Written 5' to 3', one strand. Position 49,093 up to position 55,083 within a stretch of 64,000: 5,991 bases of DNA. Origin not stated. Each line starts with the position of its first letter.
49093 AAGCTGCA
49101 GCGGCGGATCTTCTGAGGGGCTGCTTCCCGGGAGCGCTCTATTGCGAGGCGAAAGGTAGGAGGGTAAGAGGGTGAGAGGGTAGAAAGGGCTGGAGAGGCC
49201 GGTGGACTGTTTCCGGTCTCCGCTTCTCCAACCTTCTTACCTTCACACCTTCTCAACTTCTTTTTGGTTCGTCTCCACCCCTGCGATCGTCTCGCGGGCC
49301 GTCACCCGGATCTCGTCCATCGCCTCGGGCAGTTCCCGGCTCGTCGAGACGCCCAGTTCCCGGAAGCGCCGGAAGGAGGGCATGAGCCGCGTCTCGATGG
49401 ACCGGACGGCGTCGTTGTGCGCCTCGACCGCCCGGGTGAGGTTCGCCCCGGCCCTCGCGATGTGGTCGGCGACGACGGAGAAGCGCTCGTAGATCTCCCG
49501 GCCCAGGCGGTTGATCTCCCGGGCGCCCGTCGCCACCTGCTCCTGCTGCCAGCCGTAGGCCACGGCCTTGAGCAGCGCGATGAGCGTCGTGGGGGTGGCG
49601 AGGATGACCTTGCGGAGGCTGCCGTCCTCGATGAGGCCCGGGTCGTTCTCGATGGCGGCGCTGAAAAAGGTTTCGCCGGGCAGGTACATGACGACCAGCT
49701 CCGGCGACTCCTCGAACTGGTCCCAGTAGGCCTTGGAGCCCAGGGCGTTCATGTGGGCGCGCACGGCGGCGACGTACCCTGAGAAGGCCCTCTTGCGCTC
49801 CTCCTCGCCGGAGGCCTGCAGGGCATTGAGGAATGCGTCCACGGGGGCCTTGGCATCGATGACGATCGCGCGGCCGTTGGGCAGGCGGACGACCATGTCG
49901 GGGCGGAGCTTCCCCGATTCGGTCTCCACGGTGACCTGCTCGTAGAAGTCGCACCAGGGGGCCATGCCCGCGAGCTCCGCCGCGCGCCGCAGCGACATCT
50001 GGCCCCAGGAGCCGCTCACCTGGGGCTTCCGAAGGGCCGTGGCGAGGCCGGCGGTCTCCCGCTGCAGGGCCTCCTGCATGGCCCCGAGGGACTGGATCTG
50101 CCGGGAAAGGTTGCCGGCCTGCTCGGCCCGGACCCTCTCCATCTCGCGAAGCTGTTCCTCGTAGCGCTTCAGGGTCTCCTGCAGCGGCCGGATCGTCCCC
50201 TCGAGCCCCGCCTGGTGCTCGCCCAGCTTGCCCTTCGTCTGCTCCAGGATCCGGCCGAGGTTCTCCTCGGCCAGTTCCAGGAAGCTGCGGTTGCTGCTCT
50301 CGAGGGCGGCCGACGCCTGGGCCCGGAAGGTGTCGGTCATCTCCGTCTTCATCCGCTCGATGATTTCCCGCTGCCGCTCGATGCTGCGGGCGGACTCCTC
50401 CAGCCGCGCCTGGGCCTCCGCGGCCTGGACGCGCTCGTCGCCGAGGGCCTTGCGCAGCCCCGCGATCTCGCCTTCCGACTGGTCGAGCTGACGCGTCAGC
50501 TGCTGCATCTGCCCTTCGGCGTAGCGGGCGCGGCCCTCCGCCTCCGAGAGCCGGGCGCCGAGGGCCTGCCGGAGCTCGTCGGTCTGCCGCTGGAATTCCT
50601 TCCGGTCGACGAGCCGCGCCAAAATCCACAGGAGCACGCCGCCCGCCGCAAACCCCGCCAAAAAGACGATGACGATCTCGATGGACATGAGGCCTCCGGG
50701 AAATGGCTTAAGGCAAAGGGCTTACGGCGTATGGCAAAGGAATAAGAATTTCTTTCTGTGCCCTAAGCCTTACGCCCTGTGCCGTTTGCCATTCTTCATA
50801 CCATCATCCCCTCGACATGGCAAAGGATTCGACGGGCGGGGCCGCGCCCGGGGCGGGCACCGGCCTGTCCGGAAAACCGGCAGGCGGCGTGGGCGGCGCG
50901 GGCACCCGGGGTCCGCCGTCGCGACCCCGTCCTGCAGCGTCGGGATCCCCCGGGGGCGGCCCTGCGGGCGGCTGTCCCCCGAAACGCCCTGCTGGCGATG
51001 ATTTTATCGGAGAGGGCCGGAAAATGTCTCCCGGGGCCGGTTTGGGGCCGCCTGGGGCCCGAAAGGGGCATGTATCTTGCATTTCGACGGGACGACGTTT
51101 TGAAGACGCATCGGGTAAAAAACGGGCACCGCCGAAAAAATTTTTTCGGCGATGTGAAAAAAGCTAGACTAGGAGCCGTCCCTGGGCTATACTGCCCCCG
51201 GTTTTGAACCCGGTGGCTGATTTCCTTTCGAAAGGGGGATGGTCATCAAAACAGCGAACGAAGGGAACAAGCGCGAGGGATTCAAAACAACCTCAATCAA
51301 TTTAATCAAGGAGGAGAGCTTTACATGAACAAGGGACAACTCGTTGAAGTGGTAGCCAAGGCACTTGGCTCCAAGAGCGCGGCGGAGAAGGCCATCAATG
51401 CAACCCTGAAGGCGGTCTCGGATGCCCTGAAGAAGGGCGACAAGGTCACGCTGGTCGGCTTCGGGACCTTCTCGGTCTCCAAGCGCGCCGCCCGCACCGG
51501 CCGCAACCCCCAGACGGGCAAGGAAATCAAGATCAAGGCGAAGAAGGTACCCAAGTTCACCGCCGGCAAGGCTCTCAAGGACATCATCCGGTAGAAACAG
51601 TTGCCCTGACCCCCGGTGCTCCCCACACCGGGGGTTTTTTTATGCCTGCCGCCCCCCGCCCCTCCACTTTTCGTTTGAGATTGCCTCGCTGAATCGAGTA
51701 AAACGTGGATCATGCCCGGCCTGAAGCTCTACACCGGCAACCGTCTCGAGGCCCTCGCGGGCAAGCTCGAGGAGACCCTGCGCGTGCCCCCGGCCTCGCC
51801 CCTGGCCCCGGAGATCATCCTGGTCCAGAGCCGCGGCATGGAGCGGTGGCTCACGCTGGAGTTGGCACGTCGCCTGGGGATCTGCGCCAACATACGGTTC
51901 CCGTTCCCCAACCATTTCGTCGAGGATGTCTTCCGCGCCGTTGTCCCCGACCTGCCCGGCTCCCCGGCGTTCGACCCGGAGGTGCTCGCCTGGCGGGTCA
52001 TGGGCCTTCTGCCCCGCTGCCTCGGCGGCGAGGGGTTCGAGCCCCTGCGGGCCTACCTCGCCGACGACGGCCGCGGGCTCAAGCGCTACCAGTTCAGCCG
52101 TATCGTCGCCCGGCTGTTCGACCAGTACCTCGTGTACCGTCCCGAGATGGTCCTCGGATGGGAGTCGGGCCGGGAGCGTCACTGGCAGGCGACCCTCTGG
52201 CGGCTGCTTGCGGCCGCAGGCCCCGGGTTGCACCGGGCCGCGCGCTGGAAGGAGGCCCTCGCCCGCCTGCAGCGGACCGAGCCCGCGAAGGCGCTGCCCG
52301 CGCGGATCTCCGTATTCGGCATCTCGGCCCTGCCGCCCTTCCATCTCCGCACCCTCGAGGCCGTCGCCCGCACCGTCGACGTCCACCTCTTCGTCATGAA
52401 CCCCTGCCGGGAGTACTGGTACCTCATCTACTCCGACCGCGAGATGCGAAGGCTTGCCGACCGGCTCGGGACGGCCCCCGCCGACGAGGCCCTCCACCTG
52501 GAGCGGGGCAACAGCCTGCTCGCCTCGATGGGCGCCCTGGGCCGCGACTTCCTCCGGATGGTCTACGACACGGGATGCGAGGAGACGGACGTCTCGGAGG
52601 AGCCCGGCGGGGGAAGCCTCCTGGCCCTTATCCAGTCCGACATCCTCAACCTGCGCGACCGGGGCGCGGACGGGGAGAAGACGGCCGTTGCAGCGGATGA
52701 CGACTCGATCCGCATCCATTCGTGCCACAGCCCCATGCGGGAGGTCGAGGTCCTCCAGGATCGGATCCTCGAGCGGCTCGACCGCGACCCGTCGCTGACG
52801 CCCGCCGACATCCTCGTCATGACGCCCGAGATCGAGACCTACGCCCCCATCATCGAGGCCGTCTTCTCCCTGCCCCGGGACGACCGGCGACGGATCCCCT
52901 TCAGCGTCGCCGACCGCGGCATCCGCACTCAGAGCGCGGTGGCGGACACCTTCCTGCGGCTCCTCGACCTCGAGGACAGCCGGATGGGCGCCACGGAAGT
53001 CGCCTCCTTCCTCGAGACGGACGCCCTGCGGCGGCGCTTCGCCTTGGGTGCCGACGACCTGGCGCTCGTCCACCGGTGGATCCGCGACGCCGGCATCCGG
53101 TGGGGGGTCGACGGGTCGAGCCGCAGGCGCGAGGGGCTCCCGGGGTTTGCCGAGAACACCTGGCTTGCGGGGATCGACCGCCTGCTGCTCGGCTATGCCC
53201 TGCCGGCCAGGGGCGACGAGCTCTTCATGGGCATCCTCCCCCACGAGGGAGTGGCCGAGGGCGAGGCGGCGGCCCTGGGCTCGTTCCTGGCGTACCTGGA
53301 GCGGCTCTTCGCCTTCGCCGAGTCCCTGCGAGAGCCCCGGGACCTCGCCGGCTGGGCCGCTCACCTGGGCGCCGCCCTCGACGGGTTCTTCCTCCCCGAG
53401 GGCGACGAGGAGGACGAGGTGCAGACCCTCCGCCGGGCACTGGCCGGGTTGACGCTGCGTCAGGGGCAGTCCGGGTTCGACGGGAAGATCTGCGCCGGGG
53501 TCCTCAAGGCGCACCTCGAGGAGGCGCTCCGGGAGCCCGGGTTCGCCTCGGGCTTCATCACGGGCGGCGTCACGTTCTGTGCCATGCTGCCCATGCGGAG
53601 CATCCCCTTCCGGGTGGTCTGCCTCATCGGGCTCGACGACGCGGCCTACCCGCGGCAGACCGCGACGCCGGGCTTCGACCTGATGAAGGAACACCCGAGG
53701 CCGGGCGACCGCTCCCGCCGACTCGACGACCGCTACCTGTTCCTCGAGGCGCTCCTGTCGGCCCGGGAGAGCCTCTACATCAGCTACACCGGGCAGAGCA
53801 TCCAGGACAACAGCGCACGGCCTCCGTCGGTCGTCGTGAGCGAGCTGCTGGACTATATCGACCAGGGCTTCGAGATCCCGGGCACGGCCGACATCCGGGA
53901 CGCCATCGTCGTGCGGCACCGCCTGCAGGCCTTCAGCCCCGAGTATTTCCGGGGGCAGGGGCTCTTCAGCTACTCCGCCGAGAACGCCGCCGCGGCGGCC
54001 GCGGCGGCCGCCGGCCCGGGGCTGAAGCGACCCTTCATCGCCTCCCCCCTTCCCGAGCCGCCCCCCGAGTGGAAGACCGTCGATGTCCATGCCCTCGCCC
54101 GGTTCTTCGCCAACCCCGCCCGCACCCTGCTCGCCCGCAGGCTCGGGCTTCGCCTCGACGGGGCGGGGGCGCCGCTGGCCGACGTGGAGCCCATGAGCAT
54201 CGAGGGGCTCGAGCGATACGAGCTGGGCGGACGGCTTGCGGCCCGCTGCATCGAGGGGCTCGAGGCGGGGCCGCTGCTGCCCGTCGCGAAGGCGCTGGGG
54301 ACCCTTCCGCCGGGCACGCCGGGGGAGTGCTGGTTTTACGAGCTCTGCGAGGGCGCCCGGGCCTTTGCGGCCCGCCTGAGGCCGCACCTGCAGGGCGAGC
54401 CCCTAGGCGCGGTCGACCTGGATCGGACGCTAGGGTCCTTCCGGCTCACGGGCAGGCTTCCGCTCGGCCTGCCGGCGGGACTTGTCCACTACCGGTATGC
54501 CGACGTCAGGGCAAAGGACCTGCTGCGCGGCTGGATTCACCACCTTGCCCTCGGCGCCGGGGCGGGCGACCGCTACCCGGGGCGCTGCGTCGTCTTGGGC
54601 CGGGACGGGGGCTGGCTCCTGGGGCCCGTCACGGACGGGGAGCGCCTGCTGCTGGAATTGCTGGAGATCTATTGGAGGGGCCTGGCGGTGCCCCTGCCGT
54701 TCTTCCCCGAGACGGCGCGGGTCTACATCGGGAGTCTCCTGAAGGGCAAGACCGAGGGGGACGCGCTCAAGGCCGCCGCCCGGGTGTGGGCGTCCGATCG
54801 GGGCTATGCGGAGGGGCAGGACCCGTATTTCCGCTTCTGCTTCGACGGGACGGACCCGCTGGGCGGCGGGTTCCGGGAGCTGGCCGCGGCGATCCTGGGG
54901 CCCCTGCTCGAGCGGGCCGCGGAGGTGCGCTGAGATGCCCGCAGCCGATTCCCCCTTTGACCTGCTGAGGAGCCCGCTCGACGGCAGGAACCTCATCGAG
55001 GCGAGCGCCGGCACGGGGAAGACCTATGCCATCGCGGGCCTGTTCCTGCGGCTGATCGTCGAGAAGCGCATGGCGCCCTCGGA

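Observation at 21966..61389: Dispersed family of 7- or 8-nt-periodic arrays, mostly as inverted purine/pyrimidine arms on gene 3' ends (13 loci in 64 kb)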

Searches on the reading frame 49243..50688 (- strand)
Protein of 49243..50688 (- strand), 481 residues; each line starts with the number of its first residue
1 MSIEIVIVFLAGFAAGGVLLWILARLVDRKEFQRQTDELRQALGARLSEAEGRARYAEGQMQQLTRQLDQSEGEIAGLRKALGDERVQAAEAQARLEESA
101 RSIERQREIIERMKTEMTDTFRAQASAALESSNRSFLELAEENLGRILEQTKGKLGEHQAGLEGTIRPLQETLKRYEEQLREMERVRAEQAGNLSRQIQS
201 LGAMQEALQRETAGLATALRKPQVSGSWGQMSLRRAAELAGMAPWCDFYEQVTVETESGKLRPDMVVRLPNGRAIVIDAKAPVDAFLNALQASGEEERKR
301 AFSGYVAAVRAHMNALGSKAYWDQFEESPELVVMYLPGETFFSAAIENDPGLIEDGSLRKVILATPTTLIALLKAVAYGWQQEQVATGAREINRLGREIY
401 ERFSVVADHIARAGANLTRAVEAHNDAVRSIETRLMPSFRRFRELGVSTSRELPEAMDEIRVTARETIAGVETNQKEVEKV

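Call 6: search_protein_families(library=pfam, proteins=[window:49243-50688:-])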
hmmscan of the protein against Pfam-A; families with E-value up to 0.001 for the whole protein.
window:49243-50688:- (481 aa): 1 family
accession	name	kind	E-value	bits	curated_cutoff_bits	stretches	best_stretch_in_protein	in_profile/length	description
PF02646.22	RmuC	-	7e-91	304.8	26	1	162-451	3-290/291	RmuC family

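Call 7: find_related_loci(query=window:49243-50688:-, collection=genome_contigs, flank=10000)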
Query window:49243-50688:- (481 aa) in genome_contigs; peptide patterns used: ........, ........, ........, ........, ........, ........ (x = any residue, [..] = any of these).
68 stretches matched a pattern; 43 encode a relative of the query (tblastn E <= 1e-3); 42 distinct loci.
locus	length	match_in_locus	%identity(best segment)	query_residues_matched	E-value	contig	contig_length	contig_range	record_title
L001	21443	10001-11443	87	1-481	0e+0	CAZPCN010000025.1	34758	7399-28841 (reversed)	MAG TPA_asm: uncultured Syntrophaceae bacterium isolate binchicken_co190_332 genome assembly, contig: NODE_2462_length_3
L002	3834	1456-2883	87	1-476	0e+0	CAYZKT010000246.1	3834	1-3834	MAG TPA_asm: uncultured Syntrophaceae bacterium isolate binchicken_co26_226 genome assembly, contig: NODE_23893_length_3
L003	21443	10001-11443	83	1-481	0e+0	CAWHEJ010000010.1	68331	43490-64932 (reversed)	MAG: uncultured delta proteobacterium isolate MFD04716.bin.3.457 genome assembly, contig: contig_14149, whole genome sho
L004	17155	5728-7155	83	1-476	0e+0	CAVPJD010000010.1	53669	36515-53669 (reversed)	MAG: uncultured delta proteobacterium isolate MFD00032.bin.2.132 genome assembly, contig: contig_25858, whole genome sho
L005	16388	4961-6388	85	1-476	0e+0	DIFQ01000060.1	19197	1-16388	MAG TPA_asm: Syntrophaceae bacterium UBA5744 UBA5744_contig_15754, whole genome shotgun sequence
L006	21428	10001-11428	84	1-476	0e+0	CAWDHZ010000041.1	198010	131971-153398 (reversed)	MAG: uncultured delta proteobacterium isolate MFD04716.bin.2.170 genome assembly, contig: contig_9357, whole genome shot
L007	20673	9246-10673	82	1-476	0e+0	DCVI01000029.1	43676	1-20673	MAG TPA_asm: Syntrophaceae bacterium UBA2192 UBA2192_contig_27825, whole genome shotgun sequence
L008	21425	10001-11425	82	1-475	0e+0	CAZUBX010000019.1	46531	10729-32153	MAG TPA_asm: uncultured Syntrophaceae bacterium isolate SRP302447_co2_74 genome assembly, contig: NODE_2227_length_46531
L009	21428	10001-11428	80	1-476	0e+0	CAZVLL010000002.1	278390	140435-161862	MAG TPA_asm: uncultured Syntrophaceae bacterium isolate SRP302447_co3_125 genome assembly, contig: NODE_94_length_278390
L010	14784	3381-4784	81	1-468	0e+0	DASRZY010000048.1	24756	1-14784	MAG TPA_asm: Syntrophales bacterium isolate SMAG_U15191 k141_47951, whole genome shotgun sequence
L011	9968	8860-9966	78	1-369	0e+0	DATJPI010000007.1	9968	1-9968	MAG TPA_asm: Syntrophales bacterium isolate SMAG_U14909 k141_330370, whole genome shotgun sequence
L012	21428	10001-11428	88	1-476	0e+0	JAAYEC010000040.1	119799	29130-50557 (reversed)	MAG: Deltaproteobacteria bacterium isolate AS06rmzACSIP_61 307710_AS06, whole genome shotgun sequence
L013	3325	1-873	90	183-473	0e+0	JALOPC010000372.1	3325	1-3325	MAG: Syntrophales bacterium isolate Prado119 scaffold_183191, whole genome shotgun sequence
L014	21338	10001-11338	56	9-454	1e-167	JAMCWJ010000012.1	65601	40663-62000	MAG: Nitrospirae bacterium isolate FK_Sedi_B_Bin.60 NODE_976_length_65601_cov_5.12994, whole genome shotgun sequence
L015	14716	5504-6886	50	1-459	2e-151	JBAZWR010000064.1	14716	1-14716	MAG: Thermodesulfovibrionales bacterium isolate SO_2017_GW1_37 NODE_15233_length_14716_cov_1.109672_OW334_2017, whole ge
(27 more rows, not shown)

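Call 25: find_encoding_contigs(protein=window:49243-50688:-, flank=10000, max_places=10)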
Protein window:49243-50688:- (481 aa): 8 contigs read that carry it; 4 places shown.
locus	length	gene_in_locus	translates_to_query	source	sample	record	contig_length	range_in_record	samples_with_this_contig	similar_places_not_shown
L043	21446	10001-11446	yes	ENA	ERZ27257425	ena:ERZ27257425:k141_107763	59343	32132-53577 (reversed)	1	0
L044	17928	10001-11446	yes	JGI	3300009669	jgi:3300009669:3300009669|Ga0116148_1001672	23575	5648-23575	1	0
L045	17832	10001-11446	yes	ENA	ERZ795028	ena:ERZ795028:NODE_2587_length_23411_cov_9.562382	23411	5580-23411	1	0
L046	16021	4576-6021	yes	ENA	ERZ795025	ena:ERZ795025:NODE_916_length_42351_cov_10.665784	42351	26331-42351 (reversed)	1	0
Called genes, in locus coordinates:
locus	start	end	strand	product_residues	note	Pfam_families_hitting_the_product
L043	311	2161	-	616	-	PF21185:RecD_N, PF00580:UvrD-helicase, PF13604:AAA_30, PF05127:NAT10_TcmA_helicase, PF13245:AAA_19, PF18335:SH3_13, PF01443:Viral_helicase1 (weak), PF13538:UvrD_C_2, +3 more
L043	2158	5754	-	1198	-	PF00580:UvrD-helicase, PF13245:AAA_19, PF00580:UvrD-helicase, PF13361:UvrD_C (weak), PF12705:PDDEXK_1 (faint), PF13361:UvrD_C, PF13538:UvrD_C_2 (faint)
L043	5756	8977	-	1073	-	PF04257:RecC_N, PF27451:RecC_4th, PF17946:RecC_C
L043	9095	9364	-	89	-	PF00216:Bac_DNA_binding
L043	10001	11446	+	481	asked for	PF02646:RmuC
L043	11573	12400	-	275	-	PF03618:Kinase-PPPase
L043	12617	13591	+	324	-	PF00348:polyprenyl_synt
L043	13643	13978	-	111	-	-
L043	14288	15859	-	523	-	PF03853:YjeF_N, PF01256:Carb_kinase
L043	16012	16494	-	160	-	PF00258:Flavodoxin_1 (weak), PF03358:FMN_red, PF12641:Flavodoxin_3 (weak), PF12724:Flavodoxin_5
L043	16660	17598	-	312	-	PF00294:PfkB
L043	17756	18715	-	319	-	PF01040:UbiA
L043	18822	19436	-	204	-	PF00081:Sod_Fe_N, PF02777:Sod_Fe_C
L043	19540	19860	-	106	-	PF03091:CutA1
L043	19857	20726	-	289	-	PF01790:LGT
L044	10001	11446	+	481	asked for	PF02646:RmuC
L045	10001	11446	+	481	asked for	PF02646:RmuC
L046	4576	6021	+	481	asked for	PF02646:RmuC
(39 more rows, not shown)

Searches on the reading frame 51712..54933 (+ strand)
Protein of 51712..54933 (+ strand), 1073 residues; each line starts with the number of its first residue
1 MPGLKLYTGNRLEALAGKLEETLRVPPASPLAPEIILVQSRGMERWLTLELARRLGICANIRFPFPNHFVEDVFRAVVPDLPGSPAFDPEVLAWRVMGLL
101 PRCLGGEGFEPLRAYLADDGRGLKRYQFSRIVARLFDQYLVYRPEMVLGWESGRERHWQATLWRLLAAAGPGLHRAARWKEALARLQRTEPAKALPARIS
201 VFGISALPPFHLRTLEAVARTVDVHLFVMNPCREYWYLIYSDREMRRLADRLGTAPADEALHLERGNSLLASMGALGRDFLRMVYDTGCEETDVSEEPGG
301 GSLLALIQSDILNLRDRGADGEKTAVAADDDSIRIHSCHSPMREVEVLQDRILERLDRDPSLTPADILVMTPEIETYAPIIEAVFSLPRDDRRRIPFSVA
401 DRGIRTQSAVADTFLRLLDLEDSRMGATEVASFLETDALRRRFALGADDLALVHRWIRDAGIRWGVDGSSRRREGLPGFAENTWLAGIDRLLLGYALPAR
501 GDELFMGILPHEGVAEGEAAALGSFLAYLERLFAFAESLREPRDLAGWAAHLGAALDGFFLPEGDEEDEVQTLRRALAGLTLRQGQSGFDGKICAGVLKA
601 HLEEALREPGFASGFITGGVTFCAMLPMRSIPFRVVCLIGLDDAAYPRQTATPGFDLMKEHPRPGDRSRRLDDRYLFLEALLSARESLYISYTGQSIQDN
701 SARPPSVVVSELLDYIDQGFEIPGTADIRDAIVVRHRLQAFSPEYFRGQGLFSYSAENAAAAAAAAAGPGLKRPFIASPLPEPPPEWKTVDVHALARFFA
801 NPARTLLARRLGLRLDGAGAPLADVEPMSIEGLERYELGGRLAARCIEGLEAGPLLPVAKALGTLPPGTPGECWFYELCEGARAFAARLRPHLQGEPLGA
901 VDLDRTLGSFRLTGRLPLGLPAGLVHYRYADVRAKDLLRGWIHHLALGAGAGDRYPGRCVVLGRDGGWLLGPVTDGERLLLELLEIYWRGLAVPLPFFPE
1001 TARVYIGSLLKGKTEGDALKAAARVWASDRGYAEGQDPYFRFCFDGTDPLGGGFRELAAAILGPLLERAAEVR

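Call 6: search_protein_families(library=pfam, proteins=[window:51712-54933:+])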
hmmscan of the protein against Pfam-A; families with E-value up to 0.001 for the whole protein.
window:51712-54933:+ (1073 aa): 2 families
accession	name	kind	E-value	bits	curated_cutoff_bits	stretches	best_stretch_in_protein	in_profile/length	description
PF04257.20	Exonuc_V_gamma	-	7e-98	328.1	25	1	4-314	1-314/314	Exodeoxyribonuclease V, gamma subunit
PF17946.7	RecC_C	-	1.1e-51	176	22.6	1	787-1006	1-198/202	RecC C-terminal domain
